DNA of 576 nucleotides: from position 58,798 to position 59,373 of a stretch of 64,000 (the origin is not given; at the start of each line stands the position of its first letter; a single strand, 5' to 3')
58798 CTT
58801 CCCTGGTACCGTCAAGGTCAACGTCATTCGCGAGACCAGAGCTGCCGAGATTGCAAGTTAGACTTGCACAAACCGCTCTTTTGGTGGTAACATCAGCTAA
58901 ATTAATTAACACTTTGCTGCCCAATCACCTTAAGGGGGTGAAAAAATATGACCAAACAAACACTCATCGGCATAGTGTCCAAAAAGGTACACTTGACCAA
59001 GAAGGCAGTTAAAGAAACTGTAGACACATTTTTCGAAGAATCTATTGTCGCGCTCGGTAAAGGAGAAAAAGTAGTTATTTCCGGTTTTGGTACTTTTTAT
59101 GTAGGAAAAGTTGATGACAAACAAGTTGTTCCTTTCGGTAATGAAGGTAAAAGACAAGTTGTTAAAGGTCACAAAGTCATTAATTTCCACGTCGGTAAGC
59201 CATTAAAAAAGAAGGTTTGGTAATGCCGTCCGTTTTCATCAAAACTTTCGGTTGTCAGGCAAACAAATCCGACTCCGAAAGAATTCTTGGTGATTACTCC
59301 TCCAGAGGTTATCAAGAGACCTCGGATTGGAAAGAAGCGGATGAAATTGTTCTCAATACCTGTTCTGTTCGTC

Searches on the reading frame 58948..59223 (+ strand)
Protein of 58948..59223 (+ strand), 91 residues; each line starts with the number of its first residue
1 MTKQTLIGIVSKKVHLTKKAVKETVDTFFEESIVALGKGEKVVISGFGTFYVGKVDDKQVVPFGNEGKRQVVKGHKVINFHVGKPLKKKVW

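Call 81: search_protein_families(library=pfam, proteins=[window:58948-59223:+], max_evalue=0.1)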
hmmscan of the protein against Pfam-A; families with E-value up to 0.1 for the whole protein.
window:58948-59223:+ (91 aa): 3 families
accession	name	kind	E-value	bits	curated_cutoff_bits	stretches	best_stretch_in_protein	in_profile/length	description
PF00216.26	Bac_DNA_binding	-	6.1e-18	65.3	22.4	1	1-90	1-89/90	Bacterial DNA-binding protein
PF18291.6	HU-HIG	-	0.00059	20.3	26.2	1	2-89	33-117/125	HU domain fused to wHTH, Ig, or Glycine-rich motif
PF18175.6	HU-CCDC81_bac_2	-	0.088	13.2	35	0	6-53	3-50/70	CCDC81-like prokaryotic HU domain 2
